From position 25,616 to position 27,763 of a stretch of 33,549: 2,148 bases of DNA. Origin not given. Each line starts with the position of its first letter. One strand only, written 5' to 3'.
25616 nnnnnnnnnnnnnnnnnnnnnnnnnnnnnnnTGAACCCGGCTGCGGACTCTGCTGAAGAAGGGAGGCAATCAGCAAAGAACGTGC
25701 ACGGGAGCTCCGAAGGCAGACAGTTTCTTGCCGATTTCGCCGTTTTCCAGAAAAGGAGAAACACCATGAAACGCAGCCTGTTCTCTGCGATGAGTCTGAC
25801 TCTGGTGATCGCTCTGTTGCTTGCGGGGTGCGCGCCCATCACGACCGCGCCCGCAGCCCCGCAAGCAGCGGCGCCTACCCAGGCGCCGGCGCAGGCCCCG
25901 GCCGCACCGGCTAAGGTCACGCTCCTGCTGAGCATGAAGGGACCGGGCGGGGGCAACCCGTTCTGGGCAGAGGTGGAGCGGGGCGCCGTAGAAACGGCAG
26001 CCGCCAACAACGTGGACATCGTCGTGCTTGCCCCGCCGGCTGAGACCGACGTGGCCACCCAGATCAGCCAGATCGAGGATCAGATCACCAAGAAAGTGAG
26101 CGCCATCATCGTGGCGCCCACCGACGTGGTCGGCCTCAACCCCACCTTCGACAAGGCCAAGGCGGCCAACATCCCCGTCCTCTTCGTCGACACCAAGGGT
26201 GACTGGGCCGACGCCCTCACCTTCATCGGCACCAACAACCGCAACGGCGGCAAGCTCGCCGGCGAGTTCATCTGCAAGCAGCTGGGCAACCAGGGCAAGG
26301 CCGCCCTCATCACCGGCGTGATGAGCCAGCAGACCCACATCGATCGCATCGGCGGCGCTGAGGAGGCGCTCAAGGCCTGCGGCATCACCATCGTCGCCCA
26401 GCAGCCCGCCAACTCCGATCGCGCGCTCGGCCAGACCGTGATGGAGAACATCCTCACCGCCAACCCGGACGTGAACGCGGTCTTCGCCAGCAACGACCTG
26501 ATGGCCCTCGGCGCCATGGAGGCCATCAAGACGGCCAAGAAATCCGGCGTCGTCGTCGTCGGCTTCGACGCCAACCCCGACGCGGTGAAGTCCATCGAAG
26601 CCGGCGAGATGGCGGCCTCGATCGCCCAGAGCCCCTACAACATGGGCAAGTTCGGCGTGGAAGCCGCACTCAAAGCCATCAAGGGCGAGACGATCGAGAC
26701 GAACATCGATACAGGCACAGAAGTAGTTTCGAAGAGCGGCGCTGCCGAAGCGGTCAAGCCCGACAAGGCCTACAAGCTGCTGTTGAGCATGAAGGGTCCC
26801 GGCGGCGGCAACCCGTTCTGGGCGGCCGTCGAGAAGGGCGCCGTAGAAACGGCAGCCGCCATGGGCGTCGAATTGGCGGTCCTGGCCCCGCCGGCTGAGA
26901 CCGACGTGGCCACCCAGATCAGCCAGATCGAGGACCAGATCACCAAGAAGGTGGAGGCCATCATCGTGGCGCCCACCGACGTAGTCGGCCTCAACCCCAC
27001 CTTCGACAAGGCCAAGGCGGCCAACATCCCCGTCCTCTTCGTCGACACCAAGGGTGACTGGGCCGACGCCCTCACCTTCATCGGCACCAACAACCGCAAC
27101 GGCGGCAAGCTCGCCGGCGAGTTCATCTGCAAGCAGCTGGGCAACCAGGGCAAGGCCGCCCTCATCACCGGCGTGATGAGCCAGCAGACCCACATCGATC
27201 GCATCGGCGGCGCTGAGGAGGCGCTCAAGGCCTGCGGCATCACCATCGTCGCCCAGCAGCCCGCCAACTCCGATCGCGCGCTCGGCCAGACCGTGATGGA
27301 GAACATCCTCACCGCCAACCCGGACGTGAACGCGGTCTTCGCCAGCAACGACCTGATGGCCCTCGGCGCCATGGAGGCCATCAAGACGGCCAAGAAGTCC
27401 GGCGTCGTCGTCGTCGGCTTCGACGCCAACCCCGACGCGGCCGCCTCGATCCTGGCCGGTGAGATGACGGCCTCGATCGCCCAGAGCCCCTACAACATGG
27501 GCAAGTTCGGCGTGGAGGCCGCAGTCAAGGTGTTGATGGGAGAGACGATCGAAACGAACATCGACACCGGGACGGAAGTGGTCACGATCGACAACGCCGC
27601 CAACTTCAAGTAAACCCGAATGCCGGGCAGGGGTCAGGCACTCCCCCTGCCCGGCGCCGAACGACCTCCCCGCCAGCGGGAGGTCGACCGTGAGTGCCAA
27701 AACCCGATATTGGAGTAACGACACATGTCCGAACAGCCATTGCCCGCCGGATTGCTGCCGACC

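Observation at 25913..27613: Sugar-binding lipoprotein built from an 855-bp in-frame tandem duplication with a 413-bp perfectly identical core and diverged flanks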

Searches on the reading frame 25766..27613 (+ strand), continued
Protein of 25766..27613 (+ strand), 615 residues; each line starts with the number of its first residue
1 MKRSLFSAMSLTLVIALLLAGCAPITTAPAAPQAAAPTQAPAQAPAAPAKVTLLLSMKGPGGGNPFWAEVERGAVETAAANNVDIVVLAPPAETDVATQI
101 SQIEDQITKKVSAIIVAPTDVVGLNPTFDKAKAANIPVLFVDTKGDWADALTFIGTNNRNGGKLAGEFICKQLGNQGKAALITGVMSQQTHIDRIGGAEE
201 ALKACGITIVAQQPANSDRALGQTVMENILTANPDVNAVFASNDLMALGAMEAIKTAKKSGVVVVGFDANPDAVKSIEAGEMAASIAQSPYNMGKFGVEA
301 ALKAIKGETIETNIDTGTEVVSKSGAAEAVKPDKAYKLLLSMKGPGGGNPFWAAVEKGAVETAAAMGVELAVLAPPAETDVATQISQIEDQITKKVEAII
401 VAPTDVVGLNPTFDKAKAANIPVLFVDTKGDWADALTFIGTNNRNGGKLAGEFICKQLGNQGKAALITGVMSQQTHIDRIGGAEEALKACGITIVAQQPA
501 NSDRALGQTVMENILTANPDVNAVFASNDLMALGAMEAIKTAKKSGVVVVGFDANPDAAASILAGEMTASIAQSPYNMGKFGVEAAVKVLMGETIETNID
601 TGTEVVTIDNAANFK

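Call 18: find_encoding_contigs(protein=P0013, flank=6000, max_places=2)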
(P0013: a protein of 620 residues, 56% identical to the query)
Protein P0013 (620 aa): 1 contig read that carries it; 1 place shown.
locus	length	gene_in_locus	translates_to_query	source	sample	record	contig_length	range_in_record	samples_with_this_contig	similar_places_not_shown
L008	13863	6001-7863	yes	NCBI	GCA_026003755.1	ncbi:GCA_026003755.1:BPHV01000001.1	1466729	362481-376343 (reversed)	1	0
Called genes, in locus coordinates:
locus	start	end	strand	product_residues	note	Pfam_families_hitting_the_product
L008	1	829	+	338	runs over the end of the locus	PF00294:PfkB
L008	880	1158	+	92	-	-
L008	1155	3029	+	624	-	PF02776:TPP_enzyme_N, PF00205:TPP_enzyme_M, PF02775:TPP_enzyme_C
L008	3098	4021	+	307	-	PF01261:AP_endonuc_2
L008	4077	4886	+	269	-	PF00005:ABC_tran, PF02463:SMC_N (faint), PF09818:ABC_ATPase (faint), PF13304:AAA_21 (faint)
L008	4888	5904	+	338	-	PF02653:BPD_transp_2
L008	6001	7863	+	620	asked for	PF00532:Peripla_BP_1, PF13407:Peripla_BP_4, PF13458:Peripla_BP_6, PF13377:Peripla_BP_3, PF00532:Peripla_BP_1, PF13407:Peripla_BP_4, PF13458:Peripla_BP_6 (weak), PF13377:Peripla_BP_3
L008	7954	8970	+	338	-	PF01408:GFO_IDH_MocA, PF02894:GFO_IDH_MocA_C, PF22725:GFO_IDH_MocA_C3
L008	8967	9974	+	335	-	PF01408:GFO_IDH_MocA, PF02894:GFO_IDH_MocA_C, PF22725:GFO_IDH_MocA_C3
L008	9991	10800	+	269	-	PF00392:GntR (weak), PF08220:HTH_DeoR, PF08279:HTH_11 (weak), PF25213:HVO_A0261_N (faint), PF00455:DeoRC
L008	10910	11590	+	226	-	PF04298:Zn_peptidase_2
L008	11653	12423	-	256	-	PF02596:DUF169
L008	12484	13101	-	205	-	PF04191:PEMT, PF04140:ICMT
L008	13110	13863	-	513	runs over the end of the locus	PF00148:Oxidored_nitro, PF08369:PCP_red (weak)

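Call 27: find_related_loci(query=A1, collection=genome_contigs, flank=6000)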
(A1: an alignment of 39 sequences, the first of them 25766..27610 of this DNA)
Query A1 (615 aa) in genome_contigs; peptide patterns used: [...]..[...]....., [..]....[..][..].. (x = any residue, [..] = any of these).
600 stretches matched a pattern (row limit reached: there are more); 571 encode a relative of the query (tblastn E <= 1e-3); the best 80 are kept; 80 distinct loci.
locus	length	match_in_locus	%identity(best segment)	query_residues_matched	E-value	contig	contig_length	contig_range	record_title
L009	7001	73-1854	55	33-615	0e+0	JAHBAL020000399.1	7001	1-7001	MAG: Anaerolineae bacterium isolate AQU-02 c_000000146723, whole genome shotgun sequence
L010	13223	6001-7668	46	66-615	2e-132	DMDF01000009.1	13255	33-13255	MAG TPA_asm: Anaerolineaceae bacterium isolate UBA7929 contig_17210, whole genome shotgun sequence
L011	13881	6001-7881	41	3-614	2e-126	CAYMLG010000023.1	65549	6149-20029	MAG TPA_asm: uncultured Anaerolineaceae bacterium isolate binchicken_co350_84 genome assembly, contig: NODE_656_length_6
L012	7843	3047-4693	41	38-612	7e-114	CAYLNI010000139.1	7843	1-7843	MAG TPA_asm: uncultured Fusibacter sp. isolate SRP290908_co1_75 genome assembly, contig: NODE_13866_length_7843_cov_4.64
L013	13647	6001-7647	40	29-612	2e-112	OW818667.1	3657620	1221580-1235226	metagenome genome assembly, chromosome: 1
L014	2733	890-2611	38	1-599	4e-116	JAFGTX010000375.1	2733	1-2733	MAG: Clostridia bacterium isolate ZodW_maxbin.062 k87_16377565, whole genome shotgun sequence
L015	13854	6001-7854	42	18-614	3e-128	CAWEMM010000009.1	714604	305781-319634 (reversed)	MAG: uncultured Chloroflexia bacterium isolate MFD02979.bin.2.155 genome assembly, contig: contig_57810, whole genome sh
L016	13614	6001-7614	37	48-613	4e-99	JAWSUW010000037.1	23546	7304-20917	MAG: Bacillota bacterium isolate B4G8H2-05 NODE_37_length_23546_cov_3.506754, whole genome shotgun sequence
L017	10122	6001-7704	36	1-611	2e-99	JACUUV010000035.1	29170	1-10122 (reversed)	MAG: Clostridia bacterium isolate Kmv40 NODE_729_length_29170_cov_20.604053, whole genome shotgun sequence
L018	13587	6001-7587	36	64-607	6e-99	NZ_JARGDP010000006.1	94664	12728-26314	Petrocella sp. FN5 6, whole genome shotgun sequence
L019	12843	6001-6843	58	52-615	3e-96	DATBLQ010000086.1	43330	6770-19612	MAG TPA_asm: Aestuariivirgaceae bacterium isolate SMAG_U3976 k141_578564, whole genome shotgun sequence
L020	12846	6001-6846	58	51-615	3e-96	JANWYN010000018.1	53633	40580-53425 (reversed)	MAG: Candidatus Roseilinea sp. isolate SKYG71 k141_465514, whole genome shotgun sequence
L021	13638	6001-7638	40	64-614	4e-93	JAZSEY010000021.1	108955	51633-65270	MAG: Lachnospiraceae bacterium isolate T1900044587_TS20190053.MAGScoT_cleanbin_000008 SGB_602_k141_523705, whole genome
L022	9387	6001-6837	58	53-615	8e-92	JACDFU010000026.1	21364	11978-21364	MAG: Chloroflexi bacterium isolate MGR_bin394 SD2906_NODE_203_length_21364_cov_1.376607, whole genome shotgun sequence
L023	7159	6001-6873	56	64-615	3e-91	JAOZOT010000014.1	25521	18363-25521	MAG: Anaerolineae bacterium isolate GMC4.maxbin2.235_sub GMC4_1504_length_25521_cov_24.741695, whole genome shotgun sequ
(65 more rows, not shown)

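Call 29: list_cluster_members(proteins=[P0004, window:25766-27610:+])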
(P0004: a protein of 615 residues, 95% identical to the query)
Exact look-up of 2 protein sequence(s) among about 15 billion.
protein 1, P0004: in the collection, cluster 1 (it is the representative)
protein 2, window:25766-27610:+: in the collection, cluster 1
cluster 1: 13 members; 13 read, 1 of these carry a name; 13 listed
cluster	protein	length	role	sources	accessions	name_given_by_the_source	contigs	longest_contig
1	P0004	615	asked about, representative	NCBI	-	-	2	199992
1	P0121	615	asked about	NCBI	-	-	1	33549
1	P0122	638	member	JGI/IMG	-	ribose transport system substrate-binding protein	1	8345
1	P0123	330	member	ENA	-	-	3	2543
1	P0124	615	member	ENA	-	-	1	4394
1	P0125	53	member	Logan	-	-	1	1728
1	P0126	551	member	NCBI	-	-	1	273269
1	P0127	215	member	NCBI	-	-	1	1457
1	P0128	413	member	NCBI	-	-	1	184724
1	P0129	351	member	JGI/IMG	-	-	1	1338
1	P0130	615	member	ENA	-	-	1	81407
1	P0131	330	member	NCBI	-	-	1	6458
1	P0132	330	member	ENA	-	-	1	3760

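Call 38: predict_structure(alignment_id=A1)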
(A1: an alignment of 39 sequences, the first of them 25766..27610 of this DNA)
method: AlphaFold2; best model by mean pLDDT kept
length: 615 residues; sequences in the alignment: 39
mean_pLDDT: 88.1   pTM: 0.57
mean pLDDT of the five models: 88.1, 87.2, 87.1, 86.1, 85.8
residues with pLDDT >= 90: 433; 70-90: 114; 50-70: 24; < 50: 44
segments of 3 or more residues with pLDDT < 50: 1-39, 41-45
pLDDT, mean of each block of 10 residues (from residue 1): 37 39 38 44 57 88 71 91 93 84 97 94 93 97 87 92 97 97 88 95 97 94 97 97 96 96 94 87 94 95 95 91 72 78 75 91 90 89 95 94 91 93 91 91 95 98 96 90 98 97 96 98 98 98 96 94 97 94 92 85 95 88
secondary structure, 60 per line:
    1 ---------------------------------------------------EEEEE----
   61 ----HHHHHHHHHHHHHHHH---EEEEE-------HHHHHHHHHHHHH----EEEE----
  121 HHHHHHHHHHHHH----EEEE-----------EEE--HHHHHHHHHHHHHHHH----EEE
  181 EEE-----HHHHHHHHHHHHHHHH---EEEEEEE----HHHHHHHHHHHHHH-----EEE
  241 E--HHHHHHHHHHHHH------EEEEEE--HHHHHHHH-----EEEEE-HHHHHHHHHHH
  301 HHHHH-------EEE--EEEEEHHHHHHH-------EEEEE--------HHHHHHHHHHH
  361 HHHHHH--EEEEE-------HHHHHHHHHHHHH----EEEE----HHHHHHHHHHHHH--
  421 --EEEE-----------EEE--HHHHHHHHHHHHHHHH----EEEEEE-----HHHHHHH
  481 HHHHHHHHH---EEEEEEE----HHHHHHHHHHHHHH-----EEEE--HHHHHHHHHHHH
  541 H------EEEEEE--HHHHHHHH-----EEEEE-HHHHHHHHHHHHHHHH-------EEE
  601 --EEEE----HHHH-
elements in order: E52-56 H65-80 E84-88 H96-108 E113-116 H121-133 E138-141 E153-155 H158-173 E178-183 H189-204 E208-214 H219-232 E238-241 H244-256 E263-268 H271-278 E284-288 H290-305 E313-315 E318-322 H323-329 E337-341 H350-366 E369-373 H381-393 E398-401 H406-418 E423-426 E438-440 H443-458 E463-468 H474-489 E493-499 H504-517 E523-526 H529-541 E548-553 H556-563 E569-573 H575-590 E598-600 E603-606 H611-614

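Call 41: fold_search(model_id=the predicted structure, library=pdb)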
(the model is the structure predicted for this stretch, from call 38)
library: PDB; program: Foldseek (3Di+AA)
matches with E <= 10: 1758; with E <= 0.001: 596
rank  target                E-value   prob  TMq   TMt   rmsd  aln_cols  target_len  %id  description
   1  2ioy_A                2.0e-22  1.00  0.39  0.81   3.4       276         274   38  Crystal structure of Thermoanaerobacter tengcongensis ribose binding protein (released 2007-03-20)
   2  1drj                  2.2e-22  1.00  0.39  0.80   3.6       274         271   36  PROBING PROTEIN-PROTEIN INTERACTIONS: THE RIBOSE-BINDING PROTEIN IN BACTERIAL TRANSPORT AND CHEMOTAXIS (released 1995-01-26)
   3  5dte_B                6.6e-22  1.00  0.41  0.81   3.2       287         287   33  Crystal Structure of an ABC transporter periplasmic solute binding protein (IPR025997) from Actinobacillus succinogene (released 2015-10-07)
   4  4zjp                  1.1e-21  1.00  0.39  0.82   3.3       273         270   34  Structure of an ABC-Transporter Solute Binding Protein (SBP_IPR025997) from Actinobacillus Succinogenes (Asuc_0197, TARG (released 2015-05-20)
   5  5dte_A                1.1e-21  1.00  0.41  0.81   3.3       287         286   33  Crystal Structure of an ABC transporter periplasmic solute binding protein (IPR025997) from Actinobacillus succinogene (released 2015-10-07)
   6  1dbp                  1.2e-21  1.00  0.38  0.79   3.7       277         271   37  IDENTICAL MUTATIONS AT CORRESPONDING POSITIONS IN TWO HOMOLOGOUS PROTEINS WITH NON-IDENTICAL EFFECTS (released 1994-05-31)
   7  7e7m_B                1.5e-21  1.00  0.39  0.78   3.7       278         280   31  Crystal Structure Analysis of the Streptococcus agalactiae Ribose Binding Protein RbsB (released 2022-03-02)
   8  2gx6                  1.6e-21  1.00  0.39  0.82   3.5       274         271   36  Rational stabilization of E. coli ribose binding protein (released 2007-03-20)
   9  1ba2_A                2.2e-21  1.00  0.40  0.85   3.0       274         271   36  D67R MUTANT OF D-RIBOSE-BINDING PROTEIN FROM ESCHERICHIA COLI (released 1998-07-15)
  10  1drk                  2.9e-21  1.00  0.39  0.81   3.5       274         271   36  PROBING PROTEIN-PROTEIN INTERACTIONS: THE RIBOSE-BINDING PROTEIN IN BACTERIAL TRANSPORT AND CHEMOTAXIS (released 1995-01-26)
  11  2dri                  2.9e-21  1.00  0.39  0.80   3.6       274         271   36  PROBING PROTEIN-PROTEIN INTERACTIONS: THE RIBOSE BINDING PROTEIN IN BACTERIAL TRANSPORT AND CHEMOTAXIS (released 1995-01-26)
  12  9a5f_A                4.5e-21  1.00  0.43  0.85   1.4       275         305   34  Integrative model of RBSB-YXKC by crosslinking MS and deep learning (released 2024-09-18)
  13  5dte_D                4.9e-21  1.00  0.40  0.81   3.3       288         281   33  Crystal Structure of an ABC transporter periplasmic solute binding protein (IPR025997) from Actinobacillus succinogene (released 2015-10-07)
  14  7e7m_A                1.4e-20  1.00  0.40  0.79   3.5       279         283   31  Crystal Structure Analysis of the Streptococcus agalactiae Ribose Binding Protein RbsB (released 2022-03-02)
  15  7e7m_C                2.1e-20  1.00  0.39  0.77   3.7       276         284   31  Crystal Structure Analysis of the Streptococcus agalactiae Ribose Binding Protein RbsB (released 2022-03-02)
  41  4yo7                  3.0e-18  1.00  0.39  0.78   3.6       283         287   29  Crystal Structure of an ABC transporter solute binding protein (IPR025997) from Bacillus halodurans C-125 (BH2323, TARGE (released 2015-03-25)
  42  4rxm_A                3.0e-18  1.00  0.39  0.75   4.0       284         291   26  Crystal structure of periplasmic ABC transporter solute binding protein A7JW62 from Mannheimia haemolytica PHL213, Tar (released 2014-12-24)
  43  4rxm_B                3.3e-18  1.00  0.39  0.76   3.8       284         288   25  Crystal structure of periplasmic ABC transporter solute binding protein A7JW62 from Mannheimia haemolytica PHL213, Tar (released 2014-12-24)
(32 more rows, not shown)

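Call 44: search_protein_families(library=ncbifam, proteins=[window:25766-27610:+], max_evalue=1e-10)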
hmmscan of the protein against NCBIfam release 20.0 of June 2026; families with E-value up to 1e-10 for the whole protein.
window:25766-27610:+ (615 aa): 23 families
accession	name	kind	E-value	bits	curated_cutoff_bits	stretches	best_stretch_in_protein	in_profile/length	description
NF007936.0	PRK10653.1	equivalog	1.1e-114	382.8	337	2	349-606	38-293/295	ribose ABC transporter substrate-binding protein RbsB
NF007254.0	PRK09701.1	equivalog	2.2e-88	296.4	335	2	63-321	35-304/311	D-allose transporter substrate-binding protein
NF041827.1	YtfQ_transport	equivalog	4.4e-54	183.5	510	2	352-610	39-307/320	galactofuranose ABC transporter, galactofuranose-binding protein YtfQ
NF008185.0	PRK10936.1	equivalog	1.5e-41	142.5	200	2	350-612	60-321/346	TMAO reductase system periplasmic protein TorT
NF052284.1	rhzpin_SBP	equivalog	3.5e-39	134.7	420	2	348-613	12-279/289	rhizopine catabolism ABC transporter substrate-binding protein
TIGR02634.1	xylF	equivalog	7.4e-39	134.1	389.55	2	362-601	23-266/302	D-xylose ABC transporter substrate-binding protein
NF040907.2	ChvE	equivalog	7.9e-34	117.3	460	0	377-463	36-123/324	multiple monosaccharide ABC transporter substrate-binding protein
TIGR02955.1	TMAO_TorT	equivalog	1e-32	113.6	310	2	350-609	12-273/295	TMAO reductase system periplasmic protein TorT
NF007075.0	PRK09526.1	subfamily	1.1e-32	113.4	340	2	74-332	84-337/358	LacI family DNA-binding transcriptional regulator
NF007743.0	PRK10423.1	equivalog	2.2e-30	105.9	531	2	62-311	69-314/330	ribose operon transcriptional repressor RbsR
NF011924.1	PRK15395.1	equivalog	1.1e-29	103.6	420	0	234-307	225-298/329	galactose/glucose ABC transporter substrate-binding protein MglB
TIGR02637.1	RhaS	equivalog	1.4e-29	103.3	342.25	2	348-593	9-259/302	rhamnose ABC transporter substrate-binding protein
NF007680.0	PRK10355.1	equivalog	1.6e-29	103.2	504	2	360-599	48-291/331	D-xylose ABC transporter substrate-binding protein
NF047341.1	lactose_RbsR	equivalog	1e-28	100.6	382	2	63-311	72-312/331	ribose utilization transcriptional repressor RbsR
NF011937.0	PRK15408.1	equivalog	2.5e-26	92.3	384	2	348-590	38-283/340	autoinducer 2 ABC transporter substrate-binding protein LsrB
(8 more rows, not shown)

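Call 50: find_encoding_contigs(protein=P0123, flank=3000, max_places=3)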
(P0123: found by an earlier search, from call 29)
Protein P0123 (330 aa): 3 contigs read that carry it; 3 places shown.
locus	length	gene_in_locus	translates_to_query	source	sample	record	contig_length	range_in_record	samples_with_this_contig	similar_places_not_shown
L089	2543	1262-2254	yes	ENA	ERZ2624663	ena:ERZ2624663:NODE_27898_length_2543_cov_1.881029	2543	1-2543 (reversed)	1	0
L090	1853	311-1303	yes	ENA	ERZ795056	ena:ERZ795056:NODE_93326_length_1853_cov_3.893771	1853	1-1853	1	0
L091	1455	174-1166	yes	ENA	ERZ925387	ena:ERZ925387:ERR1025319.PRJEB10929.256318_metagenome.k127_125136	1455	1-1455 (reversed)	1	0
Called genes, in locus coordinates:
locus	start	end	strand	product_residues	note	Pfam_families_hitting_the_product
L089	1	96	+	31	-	?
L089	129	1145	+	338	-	PF02653:BPD_transp_2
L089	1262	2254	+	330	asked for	PF00532:Peripla_BP_1, PF13407:Peripla_BP_4, PF13377:Peripla_BP_3 (weak)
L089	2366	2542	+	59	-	?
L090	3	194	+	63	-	?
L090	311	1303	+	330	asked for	PF00532:Peripla_BP_1, PF13407:Peripla_BP_4, PF13377:Peripla_BP_3 (weak)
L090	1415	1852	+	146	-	?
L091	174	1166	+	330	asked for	PF00532:Peripla_BP_1, PF13407:Peripla_BP_4, PF13377:Peripla_BP_3 (weak)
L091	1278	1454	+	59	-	?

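Call 51: find_encoding_contigs(protein=window:25766-27613:+, flank=2000, max_places=4)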
Protein window:25766-27613:+ (615 aa): no gene with exactly this product is on record in the collection.

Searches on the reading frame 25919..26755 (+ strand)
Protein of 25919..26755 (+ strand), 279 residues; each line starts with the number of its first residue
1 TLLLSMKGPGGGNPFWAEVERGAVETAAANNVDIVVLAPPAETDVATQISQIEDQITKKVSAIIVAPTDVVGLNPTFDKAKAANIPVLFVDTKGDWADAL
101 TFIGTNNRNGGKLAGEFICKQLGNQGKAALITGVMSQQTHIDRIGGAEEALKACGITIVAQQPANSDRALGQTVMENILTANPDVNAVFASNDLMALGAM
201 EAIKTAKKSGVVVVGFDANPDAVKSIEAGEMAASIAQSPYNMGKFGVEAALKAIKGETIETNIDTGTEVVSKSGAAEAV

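Call 66: search_protein_representatives(protein=window:25919-26755:+)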
Query: 279 residues. Proteins with E-value up to 0.001 (for the whole library): 20661; up to 1e-10: 7699; up to 1e-30: 539. The best 150 are listed.
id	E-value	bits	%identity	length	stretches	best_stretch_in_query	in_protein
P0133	6.9e-114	396.0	45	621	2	14-275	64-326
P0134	2.5e-109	381.1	41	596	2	12-277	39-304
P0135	4.1e-104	364.0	66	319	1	1-277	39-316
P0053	6.7e-101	353.5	42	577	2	12-263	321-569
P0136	5.6e-94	330.8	43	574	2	12-270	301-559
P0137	2.3e-81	289.4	39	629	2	13-276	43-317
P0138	1.1e-79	284.0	56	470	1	3-277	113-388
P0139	6.1e-79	281.5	37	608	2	10-265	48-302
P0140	6.2e-79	281.5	38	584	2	2-260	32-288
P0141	1.4e-77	277.1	38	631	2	19-267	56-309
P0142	1.4e-73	263.9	52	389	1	4-276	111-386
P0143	1.8e-73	263.6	37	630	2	33-271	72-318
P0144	8.8e-72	258.1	34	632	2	13-273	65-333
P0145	1.4e-69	250.8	39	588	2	12-270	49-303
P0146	7.5e-69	248.5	35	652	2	13-272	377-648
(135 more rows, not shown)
